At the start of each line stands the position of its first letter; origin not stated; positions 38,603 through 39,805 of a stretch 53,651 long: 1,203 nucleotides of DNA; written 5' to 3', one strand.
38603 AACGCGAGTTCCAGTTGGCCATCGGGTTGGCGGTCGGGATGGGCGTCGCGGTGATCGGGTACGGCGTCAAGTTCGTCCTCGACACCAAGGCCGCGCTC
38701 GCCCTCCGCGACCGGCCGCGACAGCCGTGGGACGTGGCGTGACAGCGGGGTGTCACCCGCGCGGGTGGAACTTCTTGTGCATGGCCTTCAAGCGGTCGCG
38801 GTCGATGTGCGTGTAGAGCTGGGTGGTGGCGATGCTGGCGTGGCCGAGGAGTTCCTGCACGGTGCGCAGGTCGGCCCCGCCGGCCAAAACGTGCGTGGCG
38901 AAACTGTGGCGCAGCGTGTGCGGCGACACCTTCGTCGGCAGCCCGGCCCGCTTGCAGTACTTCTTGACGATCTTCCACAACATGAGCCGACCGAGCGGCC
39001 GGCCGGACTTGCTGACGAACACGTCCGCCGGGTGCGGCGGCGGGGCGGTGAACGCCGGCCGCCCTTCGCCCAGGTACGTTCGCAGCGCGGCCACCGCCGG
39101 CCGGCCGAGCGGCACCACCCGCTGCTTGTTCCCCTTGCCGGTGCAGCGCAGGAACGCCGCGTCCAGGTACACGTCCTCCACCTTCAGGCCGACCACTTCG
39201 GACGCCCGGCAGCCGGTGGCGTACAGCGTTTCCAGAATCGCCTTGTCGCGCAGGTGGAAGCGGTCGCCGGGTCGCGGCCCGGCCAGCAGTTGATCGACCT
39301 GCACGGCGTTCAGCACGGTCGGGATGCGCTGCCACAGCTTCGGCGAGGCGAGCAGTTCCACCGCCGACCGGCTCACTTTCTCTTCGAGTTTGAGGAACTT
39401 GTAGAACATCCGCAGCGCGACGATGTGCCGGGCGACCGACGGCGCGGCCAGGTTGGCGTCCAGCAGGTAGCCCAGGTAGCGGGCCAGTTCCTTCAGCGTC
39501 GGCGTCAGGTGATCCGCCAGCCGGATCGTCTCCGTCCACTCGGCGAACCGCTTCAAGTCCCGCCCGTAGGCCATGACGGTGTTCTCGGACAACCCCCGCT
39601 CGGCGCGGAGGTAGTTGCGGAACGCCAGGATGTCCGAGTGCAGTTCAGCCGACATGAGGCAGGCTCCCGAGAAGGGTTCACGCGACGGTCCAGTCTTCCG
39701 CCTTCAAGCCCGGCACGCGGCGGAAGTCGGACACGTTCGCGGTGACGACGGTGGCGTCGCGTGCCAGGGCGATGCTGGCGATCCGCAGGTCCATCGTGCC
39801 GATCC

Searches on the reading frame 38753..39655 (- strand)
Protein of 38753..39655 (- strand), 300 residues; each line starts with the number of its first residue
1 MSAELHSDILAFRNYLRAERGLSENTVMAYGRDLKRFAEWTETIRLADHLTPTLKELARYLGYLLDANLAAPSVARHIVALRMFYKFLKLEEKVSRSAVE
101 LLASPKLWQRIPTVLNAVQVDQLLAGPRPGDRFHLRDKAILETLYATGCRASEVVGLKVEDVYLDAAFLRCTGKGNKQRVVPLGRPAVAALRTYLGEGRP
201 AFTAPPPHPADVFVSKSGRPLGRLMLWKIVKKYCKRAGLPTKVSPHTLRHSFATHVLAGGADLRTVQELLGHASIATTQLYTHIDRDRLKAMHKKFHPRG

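Call 47: search_protein_families(library=pfam, proteins=[window:38753-39655:-], max_evalue=0.01)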
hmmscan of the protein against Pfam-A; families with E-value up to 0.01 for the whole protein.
window:38753-39655:- (300 aa): 3 families
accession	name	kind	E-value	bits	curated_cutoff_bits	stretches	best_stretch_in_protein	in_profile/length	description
PF00589.27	Phage_integrase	-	4.3e-43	147.5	27.1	1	114-286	2-170/172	Phage integrase family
PF02899.23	Phage_int_SAM_1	-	4.7e-18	65.7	22.3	1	11-91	3-82/83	Phage integrase, N-terminal SAM-like domain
PF13495.12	Phage_int_SAM_4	-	4.6e-06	27.4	27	1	11-86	4-76/85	Phage integrase, N-terminal SAM-like domain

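Call 55: search_protein_families(library=ncbifam, proteins=[window:38753-39655:-], max_evalue=1e-10)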
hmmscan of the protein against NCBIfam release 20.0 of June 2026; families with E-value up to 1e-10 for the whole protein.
window:38753-39655:- (300 aa): 10 families
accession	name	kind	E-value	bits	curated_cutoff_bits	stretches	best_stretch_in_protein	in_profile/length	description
TIGR02225.1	recomb_XerD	equivalog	3.9e-102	341.5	329.6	1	12-299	3-289/290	site-specific tyrosine recombinase XerD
NF001399.0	PRK00283.1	subfamily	5.6e-99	331.2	279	1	4-300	4-299/300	tyrosine recombinase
TIGR02224.1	recomb_XerC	equivalog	3.6e-88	295.7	335.15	1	11-299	2-292/295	tyrosine recombinase XerC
NF040815.2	recomb_XerA_Arch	equivalog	5.6e-63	213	220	1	12-292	3-262/263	site-specific tyrosine recombinase/integron integrase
NF002331.0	PRK01287.1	subfamily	3.4e-55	187.5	371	1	16-298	36-326/365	site-specific tyrosine recombinase XerC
TIGR02249.1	integrase_gron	subfamily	1.4e-36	126.5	265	2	228-285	244-301/315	integron integrase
NF003462.0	PRK05084.1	equivalog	8.5e-34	116.8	267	1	135-294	195-354/360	tyrosine recombinase XerS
NF011946.0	PRK15417.1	equivalog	2.5e-21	76.2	435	1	229-285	260-316/337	integron integrase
NF007370.0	PRK09870.1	subfamily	5.2e-17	62.1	221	1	133-293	30-188/200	tyrosine-type DNA invertase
NF007371.0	PRK09871.1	subfamily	9.2e-13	48.2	222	1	135-293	26-183/198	tyrosine-type DNA invertase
